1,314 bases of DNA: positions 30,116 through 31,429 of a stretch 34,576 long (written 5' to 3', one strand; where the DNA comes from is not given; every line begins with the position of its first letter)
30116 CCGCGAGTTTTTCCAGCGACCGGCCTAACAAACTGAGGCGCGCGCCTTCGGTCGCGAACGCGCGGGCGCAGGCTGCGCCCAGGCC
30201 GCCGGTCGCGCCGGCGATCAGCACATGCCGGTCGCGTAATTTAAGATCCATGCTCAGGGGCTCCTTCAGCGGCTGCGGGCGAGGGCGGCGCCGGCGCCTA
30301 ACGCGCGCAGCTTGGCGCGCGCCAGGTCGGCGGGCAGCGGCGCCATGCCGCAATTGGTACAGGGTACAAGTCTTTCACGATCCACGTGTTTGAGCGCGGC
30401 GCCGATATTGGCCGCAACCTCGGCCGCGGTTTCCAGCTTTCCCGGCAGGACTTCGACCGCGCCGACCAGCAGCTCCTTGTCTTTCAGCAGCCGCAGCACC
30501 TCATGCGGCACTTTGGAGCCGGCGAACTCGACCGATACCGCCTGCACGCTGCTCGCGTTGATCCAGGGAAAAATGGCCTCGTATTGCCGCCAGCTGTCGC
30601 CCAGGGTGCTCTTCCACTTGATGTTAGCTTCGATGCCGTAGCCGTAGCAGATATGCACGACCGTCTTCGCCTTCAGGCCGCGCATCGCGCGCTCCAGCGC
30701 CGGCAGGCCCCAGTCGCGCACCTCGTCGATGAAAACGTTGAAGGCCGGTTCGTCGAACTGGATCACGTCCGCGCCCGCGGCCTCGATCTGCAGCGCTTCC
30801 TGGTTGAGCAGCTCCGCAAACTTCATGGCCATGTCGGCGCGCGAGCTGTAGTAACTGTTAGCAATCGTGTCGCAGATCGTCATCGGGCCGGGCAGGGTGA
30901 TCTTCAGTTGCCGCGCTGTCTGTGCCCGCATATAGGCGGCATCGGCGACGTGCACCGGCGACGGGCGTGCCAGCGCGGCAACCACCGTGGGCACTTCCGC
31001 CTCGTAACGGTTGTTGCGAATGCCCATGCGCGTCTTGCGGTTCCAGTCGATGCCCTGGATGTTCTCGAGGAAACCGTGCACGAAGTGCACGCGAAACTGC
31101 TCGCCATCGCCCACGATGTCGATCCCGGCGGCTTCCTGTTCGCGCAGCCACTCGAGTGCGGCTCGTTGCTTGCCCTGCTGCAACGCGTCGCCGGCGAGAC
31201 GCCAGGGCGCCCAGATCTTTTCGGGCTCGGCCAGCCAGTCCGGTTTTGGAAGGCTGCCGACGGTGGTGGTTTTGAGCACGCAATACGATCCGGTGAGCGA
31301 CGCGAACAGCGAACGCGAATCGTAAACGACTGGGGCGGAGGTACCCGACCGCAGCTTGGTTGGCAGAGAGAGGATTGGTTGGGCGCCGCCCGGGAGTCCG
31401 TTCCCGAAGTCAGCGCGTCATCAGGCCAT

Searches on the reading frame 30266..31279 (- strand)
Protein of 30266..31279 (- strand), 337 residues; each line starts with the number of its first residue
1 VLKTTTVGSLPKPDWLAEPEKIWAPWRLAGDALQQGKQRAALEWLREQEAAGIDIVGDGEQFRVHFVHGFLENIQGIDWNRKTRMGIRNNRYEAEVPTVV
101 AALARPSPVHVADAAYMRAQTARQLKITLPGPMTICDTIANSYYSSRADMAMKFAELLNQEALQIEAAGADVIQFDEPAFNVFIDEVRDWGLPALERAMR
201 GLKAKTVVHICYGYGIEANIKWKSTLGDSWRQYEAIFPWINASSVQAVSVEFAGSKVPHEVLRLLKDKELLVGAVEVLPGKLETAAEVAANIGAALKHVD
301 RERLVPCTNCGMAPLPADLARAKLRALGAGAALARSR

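Call 7: search_protein_families(library=pfam, proteins=[window:30266-31279:-], max_evalue=0.001)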
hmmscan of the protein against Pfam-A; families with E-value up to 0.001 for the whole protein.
window:30266-31279:- (337 aa): 1 family
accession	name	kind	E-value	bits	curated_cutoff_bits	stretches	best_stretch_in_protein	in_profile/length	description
PF01717.24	Meth_synt_2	-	9.3e-31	107.7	21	1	3-327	2-318/324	Cobalamin-independent synthase, Catalytic domain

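Call 23: search_protein_families(library=ncbifam, proteins=[window:30266-31279:-], max_evalue=0.001)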
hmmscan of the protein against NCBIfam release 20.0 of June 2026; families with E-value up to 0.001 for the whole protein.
window:30266-31279:- (337 aa): 9 families
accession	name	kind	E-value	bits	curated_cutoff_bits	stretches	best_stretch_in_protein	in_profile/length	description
NF006589.0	PRK09121.1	equivalog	1.6e-148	494.4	392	1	1-336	4-338/342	methionine synthase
NF003317.0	PRK04326.1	equivalog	3.3e-56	190.9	406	1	1-334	8-322/340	methionine synthase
NF002119.0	PRK00957.1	equivalog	8.9e-27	94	258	2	2-211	2-198/306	methionine synthase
NF002272.0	PRK01207.1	equivalog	2e-22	79.9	399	1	1-213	3-215/343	methionine synthase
TIGR01371.1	met_syn_B12ind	equivalog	2.3e-20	73.2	929.95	1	2-325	426-742/754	5-methyltetrahydropteroyltriglutamate--homocysteine S-methyltransferase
NF003556.0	PRK05222.1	equivalog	2.4e-20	73.1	541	1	2-312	420-722/750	5-methyltetrahydropteroyltriglutamate--homocysteine S-methyltransferase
NF005085.0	PRK06520.1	subfamily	1.1e-09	37.9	313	1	3-178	9-192/368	5-methyltetrahydropteroyltriglutamate--homocysteine S-methyltransferase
NF004875.0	PRK06233.1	equivalog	1.5e-09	37.2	576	1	3-189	11-205/373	vitamin B12 independent methionine synthase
NF006350.0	PRK08575.1-4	equivalog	1.1e-08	34.9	361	1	4-182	4-182/309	5-methyltetrahydropteroyltriglutamate--homocysteine methyltransferase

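Call 42: search_solved_structures(query=window:30266-31279:-, max_evalue=0.001)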
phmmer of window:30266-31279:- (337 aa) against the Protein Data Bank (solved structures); distinct sequences matched with E-value up to 0.001: 11.
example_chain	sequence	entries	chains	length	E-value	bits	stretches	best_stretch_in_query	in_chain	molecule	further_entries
3rpd_A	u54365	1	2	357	1.4e-119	402.5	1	2-336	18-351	Methionine synthase (B12-independent)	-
3ppf_A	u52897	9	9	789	5.9e-14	55.4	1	3-209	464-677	5-methyltetrahydropteroyltriglutamate--homocysteine methyltransferase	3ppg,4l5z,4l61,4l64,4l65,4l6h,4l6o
3pph_A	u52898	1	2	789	5.9e-14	55.4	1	3-209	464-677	5-methyltetrahydropteroyltriglutamate--homocysteine methyltransferase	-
3ppc_A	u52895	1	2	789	6.1e-14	55.3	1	3-209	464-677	5-methyltetrahydropteroyltriglutamate--homocysteine methyltransferase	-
1xpg_A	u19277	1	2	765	8.2e-13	51.6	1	3-183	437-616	5-methyltetrahydropteroyltriglutamate--homocysteine methyltransferase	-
1xdj_A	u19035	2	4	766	8.2e-13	51.6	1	3-183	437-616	5-methyltetrahydropteroyltriglutamate--homocysteine methyltransferase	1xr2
1t7l_A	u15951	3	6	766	8.2e-13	51.6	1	3-183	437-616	5-methyltetrahydropteroyltriglutamate--homocysteine methyltransferase | 5-methyltetrahydropteroyltriglutamate-homocysteine methyltransferase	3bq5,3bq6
2nq5_A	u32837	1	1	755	1.4e-12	50.9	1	1-315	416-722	5-methyltetrahydropteroyltriglutamate--homocysteine methyltransferase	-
3l7r_A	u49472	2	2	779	1.5e-12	50.7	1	1-314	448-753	5-methyltetrahydropteroyltriglutamate--homocysteine methyltransferase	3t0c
4ztx_A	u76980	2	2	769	2.1e-10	43.7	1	3-210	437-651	Cobalamin-Independent Methionine synthase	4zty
1u1h_A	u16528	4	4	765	6.2e-08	35.6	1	2-184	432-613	5-methyltetrahydropteroyltriglutamate--homocysteine methyltransferase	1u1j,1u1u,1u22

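Call 44: search_solved_structures(query=window:30266-31279:-, max_evalue=1e-50, show_alignments=1)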
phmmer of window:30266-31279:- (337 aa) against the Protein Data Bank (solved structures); distinct sequences matched with E-value up to 1e-50: 1.
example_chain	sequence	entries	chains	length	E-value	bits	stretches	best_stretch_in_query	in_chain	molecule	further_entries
3rpd_A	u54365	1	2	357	1.4e-119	402.5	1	2-336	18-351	Methionine synthase (B12-independent)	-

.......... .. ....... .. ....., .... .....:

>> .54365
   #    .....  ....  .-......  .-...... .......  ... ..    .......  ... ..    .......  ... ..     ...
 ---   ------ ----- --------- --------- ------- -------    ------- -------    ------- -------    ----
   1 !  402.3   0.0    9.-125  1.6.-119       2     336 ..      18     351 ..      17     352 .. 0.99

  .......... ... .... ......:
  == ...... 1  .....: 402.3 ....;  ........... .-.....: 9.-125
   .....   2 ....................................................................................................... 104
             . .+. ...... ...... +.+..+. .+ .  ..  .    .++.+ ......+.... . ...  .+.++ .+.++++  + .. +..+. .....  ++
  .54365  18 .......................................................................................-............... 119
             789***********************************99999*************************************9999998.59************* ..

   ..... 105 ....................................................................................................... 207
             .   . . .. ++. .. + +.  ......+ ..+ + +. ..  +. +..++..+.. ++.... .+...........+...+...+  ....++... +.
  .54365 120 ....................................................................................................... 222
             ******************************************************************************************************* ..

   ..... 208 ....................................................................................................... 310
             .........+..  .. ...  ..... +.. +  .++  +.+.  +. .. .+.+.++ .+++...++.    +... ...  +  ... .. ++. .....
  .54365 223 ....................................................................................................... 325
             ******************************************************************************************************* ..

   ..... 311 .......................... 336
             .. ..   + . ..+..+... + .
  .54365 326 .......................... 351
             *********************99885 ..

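Call 53: search_dna_similar(query=window:30266-31279:-, collection=plasmids, mode=protein, max_rows=30, max_evalue=1e-40)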
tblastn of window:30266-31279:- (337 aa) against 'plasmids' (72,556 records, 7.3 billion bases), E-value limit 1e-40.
Records with a match: 220; places in all: 222; records where one place covers at least 80% of the query: 219.
Best place of each record, by identity: <60% 220.
By first word of the organism name: Pantoea 71; Acinetobacter 28; Agrobacterium 21; Acetobacter 19; Rahnella 11; Pseudoalteromonas 9; Rhodococcus 8; Klebsiella 7; Cupriavidus 5; Paracoccus 4; and 26 more.
By predicted mobility (MOB-suite, as given by PLSDB): non-mobilizable 141; mobilizable 44; conjugative 35.
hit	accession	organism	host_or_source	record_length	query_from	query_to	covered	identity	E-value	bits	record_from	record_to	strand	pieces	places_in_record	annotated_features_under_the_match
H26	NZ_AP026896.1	Aeromonas caviae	Microbe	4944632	1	312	93%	58.3%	4e-114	370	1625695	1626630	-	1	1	none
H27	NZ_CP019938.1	Ketogulonicigenium robustum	cell culture,soil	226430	1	312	93%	56.7%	2e-115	374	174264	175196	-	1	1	methionine synthase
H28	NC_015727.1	Cupriavidus necator N-1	soil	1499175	1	312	93%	56.4%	1e-115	375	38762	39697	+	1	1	record has no annotation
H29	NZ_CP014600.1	Salipiger sp. CCB-MM3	mangrove soil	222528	1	312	93%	56.4%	2e-112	365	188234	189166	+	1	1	methionine synthase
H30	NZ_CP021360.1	Acidovorax carolinensis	-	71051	1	312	93%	55.8%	3e-115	374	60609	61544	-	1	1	methionine synthase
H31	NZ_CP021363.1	Acidovorax carolinensis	-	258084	1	312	93%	55.8%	3e-115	374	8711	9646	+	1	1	methionine synthase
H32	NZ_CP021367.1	Acidovorax carolinensis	-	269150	1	312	93%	55.8%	3e-115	374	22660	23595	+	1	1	methionine synthase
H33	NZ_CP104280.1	Comamonas aquatica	-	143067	1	312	93%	55.8%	6e-115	372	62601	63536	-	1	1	methionine synthase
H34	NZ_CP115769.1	Paracoccus sediminicola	cell culture,sediment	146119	1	312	93%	55.8%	2e-114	371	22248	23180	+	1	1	methionine synthase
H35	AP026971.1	Comamonadaceae bacterium OS-4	-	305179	1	312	93%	55.8%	2e-114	371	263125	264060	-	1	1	xecA1: 2-hydroxypropyl-CoM lyase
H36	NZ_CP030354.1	Novosphingobium sp. P6W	cell culture,podzolic fallow soil ...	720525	1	312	93%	55.1%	9e-112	363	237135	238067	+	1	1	methionine synthase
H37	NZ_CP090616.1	Vibrio pelagius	single cell,surface seawater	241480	1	312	93%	54.8%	2e-114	371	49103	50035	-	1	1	methionine synthase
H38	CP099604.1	Comamonadaceae bacterium OTU4NAUVB1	Arabidopsis thaliana,pure culture,leaf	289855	1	312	93%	54.8%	9e-113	366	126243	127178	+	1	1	methionine synthase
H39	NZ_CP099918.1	Pseudoalteromonas xiamenensis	Anadara tuberculosa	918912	1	312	93%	54.8%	9e-113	366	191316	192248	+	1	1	methionine synthase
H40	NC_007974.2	Cupriavidus metallidurans CH34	-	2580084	1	312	93%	54.8%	2e-112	365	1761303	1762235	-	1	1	none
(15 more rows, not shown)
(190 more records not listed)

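Call 54: get_annotated_region(hit=H30, flank=3500)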
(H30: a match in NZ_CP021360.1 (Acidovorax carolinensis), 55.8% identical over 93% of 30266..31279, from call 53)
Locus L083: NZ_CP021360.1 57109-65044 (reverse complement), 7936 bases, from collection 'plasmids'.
description: Acidovorax carolinensis strain NA2 plasmid pACNA2.1, complete sequence
organism: Acidovorax carolinensis (NCBI taxid 553814)
taxonomy: Bacteria; Pseudomonadota; Betaproteobacteria; Burkholderiales; Comamonadaceae; Acidovorax; Acidovorax carolinensis
host: -; source: -; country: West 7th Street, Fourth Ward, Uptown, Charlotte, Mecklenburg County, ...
typing (MOB-suite, as given by PLSDB): non-mobilizable
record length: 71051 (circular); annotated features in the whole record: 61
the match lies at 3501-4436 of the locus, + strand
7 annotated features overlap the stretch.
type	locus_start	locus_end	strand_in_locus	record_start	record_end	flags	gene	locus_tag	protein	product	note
CDS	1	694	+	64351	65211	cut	-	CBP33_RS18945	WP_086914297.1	isocitrate lyase/PEP mutase family protein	-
CDS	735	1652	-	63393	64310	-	-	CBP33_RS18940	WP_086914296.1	LysR family transcriptional regulator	-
CDS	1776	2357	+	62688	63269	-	msuE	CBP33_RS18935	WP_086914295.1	FMN reductase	-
CDS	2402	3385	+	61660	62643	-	-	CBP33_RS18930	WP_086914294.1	DUF1852 domain-containing protein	-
CDS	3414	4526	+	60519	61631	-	-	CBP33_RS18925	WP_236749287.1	methionine synthase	GO:0009086 - methionine biosynthetic process [Evidence IEA]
CDS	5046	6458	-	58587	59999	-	-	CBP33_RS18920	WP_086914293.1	DUF6035 family protein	-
CDS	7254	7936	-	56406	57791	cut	-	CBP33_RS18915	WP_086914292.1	PIN domain-containing protein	-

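Call 55: get_annotated_region(hit=H37, flank=3500)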
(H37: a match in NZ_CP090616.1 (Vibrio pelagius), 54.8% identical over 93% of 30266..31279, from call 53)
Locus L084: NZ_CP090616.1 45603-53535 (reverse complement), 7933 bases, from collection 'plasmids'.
description: Vibrio pelagius strain WXL662 plasmid p_1, complete sequence
organism: Vibrio pelagius (NCBI taxid 28169)
taxonomy: Bacteria; Pseudomonadota; Gammaproteobacteria; Vibrionales; Vibrionaceae; Vibrio; Vibrio pelagius
host: -; source: single cell,surface seawater; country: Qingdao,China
typing (MOB-suite, as given by PLSDB): non-mobilizable
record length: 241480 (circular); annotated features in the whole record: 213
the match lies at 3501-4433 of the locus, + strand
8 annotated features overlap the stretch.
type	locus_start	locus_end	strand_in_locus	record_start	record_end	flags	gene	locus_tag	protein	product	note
CDS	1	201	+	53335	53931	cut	-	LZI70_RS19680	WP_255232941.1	DJ-1/PfpI family protein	-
CDS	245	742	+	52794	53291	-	-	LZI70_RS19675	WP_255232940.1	DUF2867 domain-containing protein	-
CDS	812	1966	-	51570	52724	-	-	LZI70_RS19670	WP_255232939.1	tyrosine-type recombinase/integrase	GO:0015074 - DNA integration [Evidence IEA]; GO:0006310 - DNA recombination [Evidence IEA]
CDS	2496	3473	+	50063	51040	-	-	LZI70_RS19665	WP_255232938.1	DUF1852 domain-containing protein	-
CDS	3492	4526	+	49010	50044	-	-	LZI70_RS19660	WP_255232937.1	methionine synthase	GO:0009086 - methionine biosynthetic process [Evidence IEA]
CDS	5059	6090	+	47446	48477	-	-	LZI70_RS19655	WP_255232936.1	helix-turn-helix domain-containing protein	GO:0006355 - regulation of DNA-templated transcription [Evidence IEA]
CDS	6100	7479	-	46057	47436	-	-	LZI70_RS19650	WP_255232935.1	L-serine ammonia-lyase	GO:0009063 - amino acid catabolic process [Evidence IEA]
CDS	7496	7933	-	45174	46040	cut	purU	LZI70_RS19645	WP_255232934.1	formyltetrahydrofolate deformylase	GO:0009152 - purine ribonucleotide biosynthetic process [Evidence IEA]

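Call 88: search_dna_similar(query=window:30266-31279:-, collection=plasmids, mode=protein, max_rows=45, max_evalue=1e-40, rows=spread)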
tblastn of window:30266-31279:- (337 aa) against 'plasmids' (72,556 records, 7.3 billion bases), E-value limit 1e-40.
Records with a match: 220; places in all: 222; records where one place covers at least 80% of the query: 219.
Best place of each record, by identity: <60% 220.
By first word of the organism name: Pantoea 71; Acinetobacter 28; Agrobacterium 21; Acetobacter 19; Rahnella 11; Pseudoalteromonas 9; Rhodococcus 8; Klebsiella 7; Cupriavidus 5; Paracoccus 4; and 26 more.
By predicted mobility (MOB-suite, as given by PLSDB): non-mobilizable 141; mobilizable 44; conjugative 35.
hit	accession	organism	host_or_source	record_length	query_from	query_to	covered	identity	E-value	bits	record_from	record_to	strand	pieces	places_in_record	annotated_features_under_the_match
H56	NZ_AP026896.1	Aeromonas caviae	Microbe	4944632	1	312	93%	58.3%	4e-114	370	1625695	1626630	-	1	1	none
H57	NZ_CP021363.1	Acidovorax carolinensis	-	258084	1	312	93%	55.8%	3e-115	374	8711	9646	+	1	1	methionine synthase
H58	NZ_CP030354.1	Novosphingobium sp. P6W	cell culture,podzolic fallow soil ...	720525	1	312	93%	55.1%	9e-112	363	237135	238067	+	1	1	methionine synthase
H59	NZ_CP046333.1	Cupriavidus metallidurans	sedimentation pond in a zinc factory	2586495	1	312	93%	54.8%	2e-112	365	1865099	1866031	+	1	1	none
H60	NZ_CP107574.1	Pantoea dispersa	Spermacoce stricta,Pure ...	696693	1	312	93%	54.8%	8e-112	363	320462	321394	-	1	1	methionine synthase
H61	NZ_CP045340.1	Vibrio sp. THAF190c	pure culture,Surface of a polyethylene ...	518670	1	312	93%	54.5%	1e-113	369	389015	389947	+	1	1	methionine synthase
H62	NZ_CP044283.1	Rhodococcus erythropolis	soil,rubber production plant territory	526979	1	312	93%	54.2%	5e-110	358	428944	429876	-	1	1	methionine synthase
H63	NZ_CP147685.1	Acinetobacter lwoffii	whole organism,Yangzhou Grand Canal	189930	1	312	93%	53.8%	7e-112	364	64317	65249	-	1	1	methionine synthase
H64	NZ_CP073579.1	Photobacterium sp. GJ3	-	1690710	1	312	93%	53.8%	2e-111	362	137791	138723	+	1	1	record has no annotation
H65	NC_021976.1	Acetobacter pasteurianus 386B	-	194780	1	312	93%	53.8%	8e-111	361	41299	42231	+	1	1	methionine synthase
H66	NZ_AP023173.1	Rhodococcus qingshengii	-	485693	1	312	93%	53.8%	4e-109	356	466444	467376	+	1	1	methionine synthase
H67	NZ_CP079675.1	Klebsiella pneumoniae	Homo sapiens,Endotracheal aspirate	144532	2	312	92%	54.0%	9e-108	352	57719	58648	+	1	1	methionine synthase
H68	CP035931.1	Acinetobacter baumannii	Homo sapiens,blood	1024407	1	312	93%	53.5%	3e-111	362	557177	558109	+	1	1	methionine synthase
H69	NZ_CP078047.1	Acinetobacter lwoffii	whole organism,bedside rail in hospital ...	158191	1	312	93%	53.5%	5e-111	361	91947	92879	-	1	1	methionine synthase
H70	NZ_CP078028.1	Acinetobacter variabilis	whole organism,alcohol foam dispenser ...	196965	1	312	93%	53.5%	5e-111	361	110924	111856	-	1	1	methionine synthase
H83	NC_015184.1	Agrobacterium tumefaciens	-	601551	1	312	93%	52.9%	4e-108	353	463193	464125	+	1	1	methionine synthase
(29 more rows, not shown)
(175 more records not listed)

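Call 89: get_annotated_region(hit=H68, flank=3000)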
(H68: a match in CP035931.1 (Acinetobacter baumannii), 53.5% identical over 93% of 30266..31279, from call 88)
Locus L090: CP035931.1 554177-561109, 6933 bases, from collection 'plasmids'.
description: Acinetobacter baumannii strain VB31459 plasmid unnamed1, complete sequence
organism: Acinetobacter baumannii (NCBI taxid 470)
taxonomy: Bacteria; Pseudomonadota; Gammaproteobacteria; Moraxellales; Moraxellaceae; Acinetobacter; Acinetobacter baumannii
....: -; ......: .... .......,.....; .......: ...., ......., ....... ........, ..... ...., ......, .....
typing (MOB-suite, as given by PLSDB): non-mobilizable; replicon rep_cluster_1254
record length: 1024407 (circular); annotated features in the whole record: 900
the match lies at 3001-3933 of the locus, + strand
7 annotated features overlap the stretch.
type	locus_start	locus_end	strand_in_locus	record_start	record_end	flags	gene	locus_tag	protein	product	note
CDS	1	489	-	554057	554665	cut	-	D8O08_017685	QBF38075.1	LysE family translocator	-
CDS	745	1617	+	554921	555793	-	-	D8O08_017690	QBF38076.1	LysR family transcriptional regulator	-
CDS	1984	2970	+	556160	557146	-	-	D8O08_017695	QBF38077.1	DUF1852 domain-containing protein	-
CDS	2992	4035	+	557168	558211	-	-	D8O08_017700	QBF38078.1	methionine synthase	-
CDS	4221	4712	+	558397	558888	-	-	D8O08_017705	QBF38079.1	flavin reductase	-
CDS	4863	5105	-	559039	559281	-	-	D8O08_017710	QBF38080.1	hypothetical protein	-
CDS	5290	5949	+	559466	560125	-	-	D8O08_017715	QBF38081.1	TetR/AcrR family transcriptional regulator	-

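Call 90: get_annotated_region(hit=H83, flank=3000)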
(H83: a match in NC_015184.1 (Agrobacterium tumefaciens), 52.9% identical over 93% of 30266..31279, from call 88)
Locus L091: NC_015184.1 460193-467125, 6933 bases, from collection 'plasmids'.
description: Agrobacterium tumefaciens plasmid pAspH13-3a, complete sequence
organism: Agrobacterium tumefaciens (NCBI taxid 358)
taxonomy: Bacteria; Pseudomonadota; Alphaproteobacteria; Hyphomicrobiales; Rhizobiaceae; Agrobacterium; Agrobacterium tumefaciens
host: -; source: -; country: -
typing (MOB-suite, as given by PLSDB): conjugative; relaxase MOBQ; mating-pair formation MPF_T
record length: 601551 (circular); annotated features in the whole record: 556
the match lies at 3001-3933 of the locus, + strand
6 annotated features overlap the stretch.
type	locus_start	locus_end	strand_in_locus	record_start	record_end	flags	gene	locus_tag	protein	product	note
CDS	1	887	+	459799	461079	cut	-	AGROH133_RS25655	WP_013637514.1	hypothetical protein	-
CDS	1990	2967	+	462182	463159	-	-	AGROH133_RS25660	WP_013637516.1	DUF1852 domain-containing protein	-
CDS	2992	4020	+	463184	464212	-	-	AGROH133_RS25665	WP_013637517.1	methionine synthase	GO:0009086 - methionine biosynthetic process [Evidence IEA]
CDS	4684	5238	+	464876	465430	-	-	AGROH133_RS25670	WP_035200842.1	peroxiredoxin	-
CDS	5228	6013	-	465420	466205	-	-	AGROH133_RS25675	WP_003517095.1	SDR family oxidoreductase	-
CDS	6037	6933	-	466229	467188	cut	-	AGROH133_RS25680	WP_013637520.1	sugar-binding transcriptional regulator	-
